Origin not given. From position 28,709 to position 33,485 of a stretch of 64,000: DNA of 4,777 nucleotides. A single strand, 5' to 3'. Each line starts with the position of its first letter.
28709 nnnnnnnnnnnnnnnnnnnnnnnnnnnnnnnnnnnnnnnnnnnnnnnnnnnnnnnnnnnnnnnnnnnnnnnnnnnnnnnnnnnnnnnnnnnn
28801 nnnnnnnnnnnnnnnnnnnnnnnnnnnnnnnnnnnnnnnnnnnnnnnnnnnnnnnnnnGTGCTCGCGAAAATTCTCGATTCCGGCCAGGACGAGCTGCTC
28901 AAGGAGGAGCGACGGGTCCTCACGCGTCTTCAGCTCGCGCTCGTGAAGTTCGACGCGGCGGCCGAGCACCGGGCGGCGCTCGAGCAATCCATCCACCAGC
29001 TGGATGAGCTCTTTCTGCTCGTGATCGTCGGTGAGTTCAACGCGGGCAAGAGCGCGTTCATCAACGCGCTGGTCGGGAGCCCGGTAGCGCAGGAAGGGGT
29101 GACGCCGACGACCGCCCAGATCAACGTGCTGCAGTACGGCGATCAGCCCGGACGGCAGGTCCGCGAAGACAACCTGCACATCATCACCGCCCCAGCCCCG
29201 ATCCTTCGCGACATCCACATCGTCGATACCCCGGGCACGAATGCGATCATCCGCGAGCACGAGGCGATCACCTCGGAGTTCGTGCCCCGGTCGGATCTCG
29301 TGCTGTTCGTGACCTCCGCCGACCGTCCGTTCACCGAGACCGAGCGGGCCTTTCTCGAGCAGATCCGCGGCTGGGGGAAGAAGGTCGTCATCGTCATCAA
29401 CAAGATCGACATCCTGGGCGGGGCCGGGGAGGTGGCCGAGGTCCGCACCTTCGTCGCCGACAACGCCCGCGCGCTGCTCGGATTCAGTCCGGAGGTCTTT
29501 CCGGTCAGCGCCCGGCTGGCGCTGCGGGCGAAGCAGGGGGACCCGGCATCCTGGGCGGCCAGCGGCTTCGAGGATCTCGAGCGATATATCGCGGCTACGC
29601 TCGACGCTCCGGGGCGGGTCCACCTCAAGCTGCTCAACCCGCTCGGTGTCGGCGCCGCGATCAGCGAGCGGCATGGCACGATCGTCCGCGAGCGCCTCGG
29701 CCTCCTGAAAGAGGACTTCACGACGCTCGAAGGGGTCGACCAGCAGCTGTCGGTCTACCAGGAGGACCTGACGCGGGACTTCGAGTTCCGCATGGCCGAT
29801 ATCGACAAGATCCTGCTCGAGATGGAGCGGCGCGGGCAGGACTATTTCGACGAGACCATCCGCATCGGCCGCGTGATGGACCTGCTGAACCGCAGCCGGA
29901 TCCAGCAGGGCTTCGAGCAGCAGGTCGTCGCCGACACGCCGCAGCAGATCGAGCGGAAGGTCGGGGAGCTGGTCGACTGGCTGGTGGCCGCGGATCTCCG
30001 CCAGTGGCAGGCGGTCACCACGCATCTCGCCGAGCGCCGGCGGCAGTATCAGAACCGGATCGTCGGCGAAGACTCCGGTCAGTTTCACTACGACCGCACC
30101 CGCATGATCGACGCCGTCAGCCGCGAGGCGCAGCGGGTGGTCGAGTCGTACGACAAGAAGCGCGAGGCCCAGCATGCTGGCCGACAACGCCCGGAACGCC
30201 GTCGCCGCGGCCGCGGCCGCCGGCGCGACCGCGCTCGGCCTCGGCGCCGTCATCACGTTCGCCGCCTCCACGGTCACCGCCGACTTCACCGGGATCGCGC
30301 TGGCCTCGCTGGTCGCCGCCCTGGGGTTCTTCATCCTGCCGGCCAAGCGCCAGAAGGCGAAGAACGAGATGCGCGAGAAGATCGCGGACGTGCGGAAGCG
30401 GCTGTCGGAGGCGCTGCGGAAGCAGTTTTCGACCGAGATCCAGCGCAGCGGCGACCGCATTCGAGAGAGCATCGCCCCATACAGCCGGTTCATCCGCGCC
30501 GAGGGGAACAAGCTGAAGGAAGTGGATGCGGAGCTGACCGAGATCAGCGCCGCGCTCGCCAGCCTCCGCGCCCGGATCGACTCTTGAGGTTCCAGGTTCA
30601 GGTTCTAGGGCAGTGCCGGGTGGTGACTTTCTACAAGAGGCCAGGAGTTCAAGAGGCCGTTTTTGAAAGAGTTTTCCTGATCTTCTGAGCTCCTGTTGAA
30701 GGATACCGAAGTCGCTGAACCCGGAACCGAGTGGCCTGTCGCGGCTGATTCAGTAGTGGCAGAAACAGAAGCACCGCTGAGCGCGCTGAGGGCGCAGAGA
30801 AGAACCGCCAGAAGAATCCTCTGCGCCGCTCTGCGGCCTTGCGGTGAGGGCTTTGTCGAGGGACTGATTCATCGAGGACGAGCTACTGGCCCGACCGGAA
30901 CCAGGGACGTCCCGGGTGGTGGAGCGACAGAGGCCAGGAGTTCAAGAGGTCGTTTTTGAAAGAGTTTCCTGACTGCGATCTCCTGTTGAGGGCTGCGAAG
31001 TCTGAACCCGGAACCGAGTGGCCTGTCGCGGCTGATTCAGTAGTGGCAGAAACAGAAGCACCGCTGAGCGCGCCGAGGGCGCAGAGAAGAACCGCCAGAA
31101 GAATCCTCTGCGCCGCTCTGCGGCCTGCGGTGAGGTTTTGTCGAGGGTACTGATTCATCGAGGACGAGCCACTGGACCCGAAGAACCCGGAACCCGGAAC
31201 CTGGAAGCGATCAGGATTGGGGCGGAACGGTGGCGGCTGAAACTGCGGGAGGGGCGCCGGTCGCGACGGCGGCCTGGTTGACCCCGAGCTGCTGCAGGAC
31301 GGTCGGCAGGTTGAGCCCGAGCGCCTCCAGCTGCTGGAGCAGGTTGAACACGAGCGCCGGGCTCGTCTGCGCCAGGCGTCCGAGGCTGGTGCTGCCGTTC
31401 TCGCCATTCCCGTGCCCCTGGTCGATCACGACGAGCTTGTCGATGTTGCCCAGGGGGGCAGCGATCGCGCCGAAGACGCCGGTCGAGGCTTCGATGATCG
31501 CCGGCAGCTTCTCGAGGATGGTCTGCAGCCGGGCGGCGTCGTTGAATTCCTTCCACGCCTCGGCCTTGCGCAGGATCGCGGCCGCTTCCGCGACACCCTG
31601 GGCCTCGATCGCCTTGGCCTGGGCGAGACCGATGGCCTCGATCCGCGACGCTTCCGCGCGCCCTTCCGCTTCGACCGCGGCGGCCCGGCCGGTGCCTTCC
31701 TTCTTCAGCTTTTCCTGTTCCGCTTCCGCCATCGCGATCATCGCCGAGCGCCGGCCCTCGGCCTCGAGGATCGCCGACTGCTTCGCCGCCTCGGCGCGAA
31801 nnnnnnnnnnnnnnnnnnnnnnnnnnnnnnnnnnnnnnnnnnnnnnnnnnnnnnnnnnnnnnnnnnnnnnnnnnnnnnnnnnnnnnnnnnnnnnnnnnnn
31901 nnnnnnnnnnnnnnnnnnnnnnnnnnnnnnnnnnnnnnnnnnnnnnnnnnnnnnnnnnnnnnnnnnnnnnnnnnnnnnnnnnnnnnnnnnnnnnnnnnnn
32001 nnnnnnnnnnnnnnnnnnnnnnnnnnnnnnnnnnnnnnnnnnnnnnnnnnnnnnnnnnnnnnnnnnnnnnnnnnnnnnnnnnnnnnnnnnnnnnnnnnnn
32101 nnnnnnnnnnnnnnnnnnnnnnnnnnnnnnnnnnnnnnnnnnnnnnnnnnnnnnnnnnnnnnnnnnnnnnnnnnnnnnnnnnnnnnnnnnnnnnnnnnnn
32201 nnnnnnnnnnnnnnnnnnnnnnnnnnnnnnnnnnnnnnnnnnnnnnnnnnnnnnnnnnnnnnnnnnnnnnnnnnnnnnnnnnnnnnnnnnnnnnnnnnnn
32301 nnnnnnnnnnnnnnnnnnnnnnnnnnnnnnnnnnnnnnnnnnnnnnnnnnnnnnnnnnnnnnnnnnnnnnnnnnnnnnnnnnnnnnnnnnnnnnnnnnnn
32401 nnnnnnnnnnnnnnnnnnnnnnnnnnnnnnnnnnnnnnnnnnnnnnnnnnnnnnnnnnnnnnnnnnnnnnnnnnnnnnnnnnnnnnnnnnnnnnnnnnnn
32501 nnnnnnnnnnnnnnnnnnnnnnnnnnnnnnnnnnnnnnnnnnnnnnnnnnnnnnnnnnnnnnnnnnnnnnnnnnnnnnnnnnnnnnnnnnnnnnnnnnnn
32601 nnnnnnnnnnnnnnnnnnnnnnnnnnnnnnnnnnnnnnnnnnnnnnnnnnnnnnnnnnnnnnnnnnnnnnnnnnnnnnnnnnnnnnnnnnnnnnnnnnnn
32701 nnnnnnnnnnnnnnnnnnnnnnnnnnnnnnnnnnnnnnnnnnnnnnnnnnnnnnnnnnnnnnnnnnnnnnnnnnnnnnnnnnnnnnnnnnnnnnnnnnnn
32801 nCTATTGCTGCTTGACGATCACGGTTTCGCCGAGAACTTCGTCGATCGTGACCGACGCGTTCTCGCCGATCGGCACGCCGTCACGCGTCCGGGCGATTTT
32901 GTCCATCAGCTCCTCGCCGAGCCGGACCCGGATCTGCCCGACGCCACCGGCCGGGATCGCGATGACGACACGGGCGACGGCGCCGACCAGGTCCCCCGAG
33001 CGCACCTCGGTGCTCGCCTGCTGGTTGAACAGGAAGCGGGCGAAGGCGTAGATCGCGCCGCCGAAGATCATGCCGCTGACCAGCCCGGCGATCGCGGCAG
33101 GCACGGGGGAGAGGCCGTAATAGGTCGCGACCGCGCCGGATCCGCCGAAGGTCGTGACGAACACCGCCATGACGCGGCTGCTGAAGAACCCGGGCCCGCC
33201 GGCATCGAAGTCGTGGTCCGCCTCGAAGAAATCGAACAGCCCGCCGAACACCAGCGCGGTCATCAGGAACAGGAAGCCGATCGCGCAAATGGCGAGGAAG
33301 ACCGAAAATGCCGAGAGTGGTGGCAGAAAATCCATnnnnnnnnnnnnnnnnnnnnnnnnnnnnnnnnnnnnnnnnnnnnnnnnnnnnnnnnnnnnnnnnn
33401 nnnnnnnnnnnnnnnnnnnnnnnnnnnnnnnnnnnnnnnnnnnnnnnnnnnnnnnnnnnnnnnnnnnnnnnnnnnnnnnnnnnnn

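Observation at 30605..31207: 293-bp tandem duplication carrying a small secreted-protein gene; one copy intact (91 aa), one freshly decayed, directly downstream of flotillin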

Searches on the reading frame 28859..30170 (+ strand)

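Call 10: search_protein_families(library=pfam, proteins=[window:28859-30170:+], max_evalue=0.01)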
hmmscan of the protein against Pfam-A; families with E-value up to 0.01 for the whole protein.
window:28859-30170:+ (437 aa): 7 families
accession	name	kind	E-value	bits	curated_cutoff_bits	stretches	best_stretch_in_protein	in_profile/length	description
PF00350.29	Dynamin_N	-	2.5e-25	89.9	27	2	54-100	1-47/168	Dynamin family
PF01926.29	MMR_HSR1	-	5e-14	52.8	21.9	1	55-182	3-113/113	50S ribosome-binding GTPase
PF00009.33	GTP_EFTU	-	8.1e-09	35.8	26.5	1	53-219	5-170/188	Elongation factor Tu GTP binding domain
PF02421.24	FeoB_N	-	7.2e-07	29.3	27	1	54-190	3-122/156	Ferrous iron transport protein B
PF03193.22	RsgA_GTPase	-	5.5e-06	26.7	30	0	10-100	67-146/174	RsgA GTPase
PF04548.22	AIG1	-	6.7e-05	22.7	27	1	54-175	3-114/212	AIG1 family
PF08477.19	Roc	-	0.003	18.2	27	0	54-184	2-119/119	Ras of Complex, Roc, domain of DAPkinase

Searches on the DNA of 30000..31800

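Call 8: search_rna_families(source=window, start=30000, end=31800, threshold=evalue, max_evalue=10)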
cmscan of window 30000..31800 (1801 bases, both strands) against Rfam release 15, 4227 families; matches with E-value up to 10: 9.
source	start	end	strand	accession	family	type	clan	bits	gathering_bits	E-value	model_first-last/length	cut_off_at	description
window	30546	30565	+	RF00454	p27_CRE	Cis-reg;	-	17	42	3.2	9-27/59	no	p27 cis-regulatory element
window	30215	30257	-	RF01274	sR45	Gene; snRNA; snoRNA; CD-box;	-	16.9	40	1.3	1-55/55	no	Small nucleolar RNA sR45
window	31484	31576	-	RF02681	Twister-sister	Gene; ribozyme;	-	15.9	34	5.3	1-81/81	no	Twister_sister_ribozyme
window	30942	30984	-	RF03904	MIR7991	Gene; miRNA;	-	15.9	58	8.1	1-47/47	no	MIR7991 microRNA precursor family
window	30413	30493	-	RF02133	HOXB13-AS1_2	Gene; lncRNA;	-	14.7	40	2.2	1-81/81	no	HOXB13 antisense RNA 1 conserved region 2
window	30282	30429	+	RF02272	Vax2os1_3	Gene; lncRNA;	-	14.1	50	5.3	1-199/199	no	Vax2os1 conserved region 3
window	30233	30293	-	RF01145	sR14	Gene; snRNA; snoRNA; CD-box;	-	13.5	38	1.4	1-54/54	no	Small nucleolar RNA sR14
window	30233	30287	-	RF03108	Methylosinus-1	Gene; sRNA;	-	11.3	145.1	9.9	1-214/214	no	Methylosinus-1 RNA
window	30301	30457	-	RF00223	IRES_Bip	Cis-reg; IRES;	-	10.4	40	1.9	1-263/263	no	bip internal ribosome entry site (IRES)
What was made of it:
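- On Known RNA families (Rfam 15): Nothing relevant even at E <= 10 in 30000-31800 (call 8).
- No Rfam match even at E <= 10 (call 8).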

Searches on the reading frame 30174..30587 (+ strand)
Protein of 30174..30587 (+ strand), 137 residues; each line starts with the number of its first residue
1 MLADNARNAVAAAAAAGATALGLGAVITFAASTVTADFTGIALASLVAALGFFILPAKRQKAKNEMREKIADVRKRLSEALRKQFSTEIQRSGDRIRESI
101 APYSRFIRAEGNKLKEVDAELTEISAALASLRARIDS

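Call 10: search_protein_families(library=pfam, proteins=[window:30174-30587:+], max_evalue=0.01)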
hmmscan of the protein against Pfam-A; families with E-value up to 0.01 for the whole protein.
window:30174-30587:+ (137 aa): 2 families
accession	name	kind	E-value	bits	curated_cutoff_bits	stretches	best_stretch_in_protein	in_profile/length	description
PF01442.23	Apolipoprotein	-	2.1e-05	24.8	90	1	58-134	34-103/190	Apolipoprotein A1/A4/E domain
PF03994.20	DUF350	-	0.009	16.5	26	0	7-57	41-93/133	Domain of Unknown Function (DUF350)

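Call 49: find_encoding_contigs(protein=window:30174-30587:+, flank=5000, max_places=10)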
Protein window:30174-30587:+ (137 aa): no gene with exactly this product is on record in the collection.

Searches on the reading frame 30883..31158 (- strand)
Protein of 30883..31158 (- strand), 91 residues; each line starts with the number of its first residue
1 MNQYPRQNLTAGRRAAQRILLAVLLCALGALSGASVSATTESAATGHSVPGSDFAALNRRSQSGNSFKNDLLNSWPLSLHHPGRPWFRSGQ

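Call 9: find_homologous_proteins(query=window:30886-31158:-, max_evalue=1)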
Query seq(91 aa): 13 candidates shared short words with the query, none scored E <= 1.
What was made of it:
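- No homologue in the word-indexed search of 5.8 billion sequences (call 9).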

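Call 10: search_protein_families(library=pfam, proteins=[window:30886-31158:-], max_evalue=0.01)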
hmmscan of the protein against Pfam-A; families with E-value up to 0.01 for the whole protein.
seq(91 aa): 0 families

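Call 25: search_protein_representatives(protein=window:30883-31158:-)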
Query: 91 residues. Proteins with E-value up to 0.001 (for the whole library): 1; up to 1e-10: 0; up to 1e-30: 0. The best 1 are listed.
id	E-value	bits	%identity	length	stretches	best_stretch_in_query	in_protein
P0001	8.9e-05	38.8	26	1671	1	46-87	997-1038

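Call 27: find_related_loci(query=A2, collection=metagenome_contigs, flank=5000)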
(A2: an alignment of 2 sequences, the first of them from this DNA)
Query A2 (91 aa) in metagenome_contigs; peptide patterns used: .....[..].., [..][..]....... (x = any residue, [..] = any of these).
600 stretches matched a pattern, but none encodes a relative of the query by tblastn (E <= 1e-3).

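Call 28: find_related_loci(query=A2, collection=viral_contigs, flank=5000)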
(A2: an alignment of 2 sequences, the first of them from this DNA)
Query A2 (91 aa) in viral_contigs; peptide patterns used: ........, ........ (x = any residue, [..] = any of these).
65 stretches matched a pattern, but none encodes a relative of the query by tblastn (E <= 1e-3).
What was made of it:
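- Tried and rejected: Back-translated peptide scans of metagenome and viral contigs gave no confirmed relatives (calls 27, 28).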

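Call 38: search_protein_families(library=pfam, proteins=[P0001], max_evalue=0.001)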
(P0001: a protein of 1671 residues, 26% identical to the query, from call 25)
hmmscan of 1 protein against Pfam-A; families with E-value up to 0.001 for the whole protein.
P0001 (1671 aa): 14 families
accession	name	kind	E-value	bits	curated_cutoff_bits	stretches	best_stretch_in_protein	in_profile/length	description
PF13424.12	TPR_12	-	4.5e-49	165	30.1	11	1044-1115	4-76/77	Tetratricopeptide repeat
PF13374.12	TPR_10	-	9.3e-45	149.9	27.5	0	1045-1076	4-35/42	Tetratricopeptide repeat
PF00515.34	TPR_1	-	6.1e-33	111.7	27.8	0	1093-1122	3-32/34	Tetratricopeptide repeat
PF13176.12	TPR_7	-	1.5e-29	99.9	27.9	0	1382-1412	2-32/36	Tetratricopeptide repeat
PF13181.12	TPR_8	-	2.5e-26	90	25.7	0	1573-1595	3-25/34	Tetratricopeptide repeat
PF07719.23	TPR_2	-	5.2e-24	82.8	27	0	1574-1596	4-26/34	Tetratricopeptide repeat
PF12770.12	CHAT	-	4.2e-18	66.2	24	1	227-462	27-276/289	CHAT domain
PF09976.15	TPR_21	-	9.6e-17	61.8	25.5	0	1383-1409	150-176/193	Tetratricopeptide repeat-like domain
PF13676.11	TIR_2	-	2.9e-16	60.5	28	1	12-120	1-108/122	TIR domain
PF24885.1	TPR_NPHP3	-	7.4e-13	48.9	100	0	1038-1174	94-218/239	Nephrocystin-3 TPR domain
PF13414.12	TPR_11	-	2e-11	43.8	26.8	0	1050-1077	1-28/42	TPR repeat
PF13191.12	AAA_16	-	4e-08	34.4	32.6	1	509-630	1-142/167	AAA ATPase domain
PF01582.25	TIR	-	1.8e-06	28.3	21.3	1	23-103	17-97/179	TIR domain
PF13428.12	TPR_14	-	0.00017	22.4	23.5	0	1574-1598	4-28/44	Tetratricopeptide repeat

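Call 62: search_protein_families(library=ncbifam, proteins=[window:30883-31158:-], max_evalue=1)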
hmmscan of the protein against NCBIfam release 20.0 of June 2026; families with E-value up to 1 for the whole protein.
window:30883-31158:- (91 aa): 0 families

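Call 63: search_solved_structures(query=window:30886-31158:-, max_evalue=1)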
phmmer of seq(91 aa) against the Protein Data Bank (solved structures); distinct sequences matched with E-value up to 1: 1.
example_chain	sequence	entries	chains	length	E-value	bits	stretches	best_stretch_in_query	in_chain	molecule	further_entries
4j4w_A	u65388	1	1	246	0.45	14.2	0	56-84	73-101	Nucleocapsid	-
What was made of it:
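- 30883..31158 (-): 91-aa ORF ('ORF91') with a signal-peptide-like N-terminus. Probably fortuitous. Residues 12-40 are encoded by the palindrome and its U-tract. No homologues (calls 9, 25, 27, 28, 62, 63).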

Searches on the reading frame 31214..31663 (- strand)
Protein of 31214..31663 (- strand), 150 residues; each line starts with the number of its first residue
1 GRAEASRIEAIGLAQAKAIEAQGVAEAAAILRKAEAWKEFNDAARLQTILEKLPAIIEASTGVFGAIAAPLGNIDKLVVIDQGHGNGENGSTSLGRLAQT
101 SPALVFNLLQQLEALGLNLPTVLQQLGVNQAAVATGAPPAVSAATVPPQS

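Call 48: find_homologous_proteins(query=window:31214-31663:-, max_evalue=1e-40)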
Query window:31214-31663:- (150 aa): 180 proteins with E <= 1e-40 among 566 candidates; the best 120 are listed.
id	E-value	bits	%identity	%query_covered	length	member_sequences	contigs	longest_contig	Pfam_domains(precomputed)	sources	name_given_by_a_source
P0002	1.7e-69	250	92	85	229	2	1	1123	PF15975.11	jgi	jgi:flotillin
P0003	1.7e-68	247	83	100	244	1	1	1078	PF15975.11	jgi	jgi:flotillin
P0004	5.9e-67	242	85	99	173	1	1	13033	PF15975.11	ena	-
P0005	4.8e-66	239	83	99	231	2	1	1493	PF15975.11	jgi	jgi:flotillin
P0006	5.6e-66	239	87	86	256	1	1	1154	-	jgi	jgi:flotillin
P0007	1.6e-65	238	88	86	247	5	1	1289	PF15975.11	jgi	jgi:flotillin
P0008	1.6e-65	237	88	86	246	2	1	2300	-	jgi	-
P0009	1.3e-64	235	84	95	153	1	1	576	PF15975.11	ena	-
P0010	5.2e-64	233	87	86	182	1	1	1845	-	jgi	jgi:flotillin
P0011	8.7e-64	232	80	99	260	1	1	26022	-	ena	-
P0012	1.6e-63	231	86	89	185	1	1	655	PF15975.11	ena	-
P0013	1.7e-63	231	78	100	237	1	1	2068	PF15975.11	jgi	jgi:flotillin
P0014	2.1e-63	231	82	99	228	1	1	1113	-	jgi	jgi:flotillin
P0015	3.0e-63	230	84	85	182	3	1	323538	-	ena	-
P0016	4.4e-63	230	81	99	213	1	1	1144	PF15975.11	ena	-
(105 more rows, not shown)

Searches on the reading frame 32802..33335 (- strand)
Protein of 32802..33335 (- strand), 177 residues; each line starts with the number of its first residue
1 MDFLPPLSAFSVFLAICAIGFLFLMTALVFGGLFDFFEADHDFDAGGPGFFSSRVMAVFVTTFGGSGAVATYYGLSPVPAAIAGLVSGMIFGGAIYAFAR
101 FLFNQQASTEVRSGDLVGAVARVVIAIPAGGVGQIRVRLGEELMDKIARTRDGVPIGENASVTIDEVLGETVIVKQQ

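Call 10: search_protein_families(library=pfam, proteins=[window:32802-33335:-], max_evalue=0.01)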
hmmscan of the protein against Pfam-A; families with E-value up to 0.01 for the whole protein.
window:32802-33335:- (177 aa): 1 family
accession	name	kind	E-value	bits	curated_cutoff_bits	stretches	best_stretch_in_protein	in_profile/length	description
PF14362.11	DUF4407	-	0.0031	17.3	31.3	1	60-132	27-95/297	Domain of unknown function (DUF4407)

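Call 47: find_encoding_contigs(protein=window:32802-33335:-, flank=10000, max_places=10)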
Protein window:32802-33335:- (177 aa): 3 contigs read that carry it; 3 places shown.
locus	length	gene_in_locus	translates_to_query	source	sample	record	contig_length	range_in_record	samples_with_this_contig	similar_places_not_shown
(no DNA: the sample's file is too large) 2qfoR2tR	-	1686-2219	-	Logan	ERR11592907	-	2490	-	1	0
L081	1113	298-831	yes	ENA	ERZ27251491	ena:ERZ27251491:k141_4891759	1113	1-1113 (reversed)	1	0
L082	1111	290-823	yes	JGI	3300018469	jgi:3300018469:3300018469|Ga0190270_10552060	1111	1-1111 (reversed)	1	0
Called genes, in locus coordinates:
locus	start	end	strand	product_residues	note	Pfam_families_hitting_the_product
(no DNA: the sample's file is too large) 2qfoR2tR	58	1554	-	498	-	-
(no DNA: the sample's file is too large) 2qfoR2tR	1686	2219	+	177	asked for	PF25842:NfeD_TM (faint)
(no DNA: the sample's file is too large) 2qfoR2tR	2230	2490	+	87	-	?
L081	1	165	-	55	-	?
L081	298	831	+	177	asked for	PF25842:NfeD_TM (faint)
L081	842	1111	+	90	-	?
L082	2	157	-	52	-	?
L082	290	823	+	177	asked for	PF25842:NfeD_TM (faint)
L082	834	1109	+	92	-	?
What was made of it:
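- Tried and rejected: All are too short (1.1-2.5 kb) to reach the spacer (call 47).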
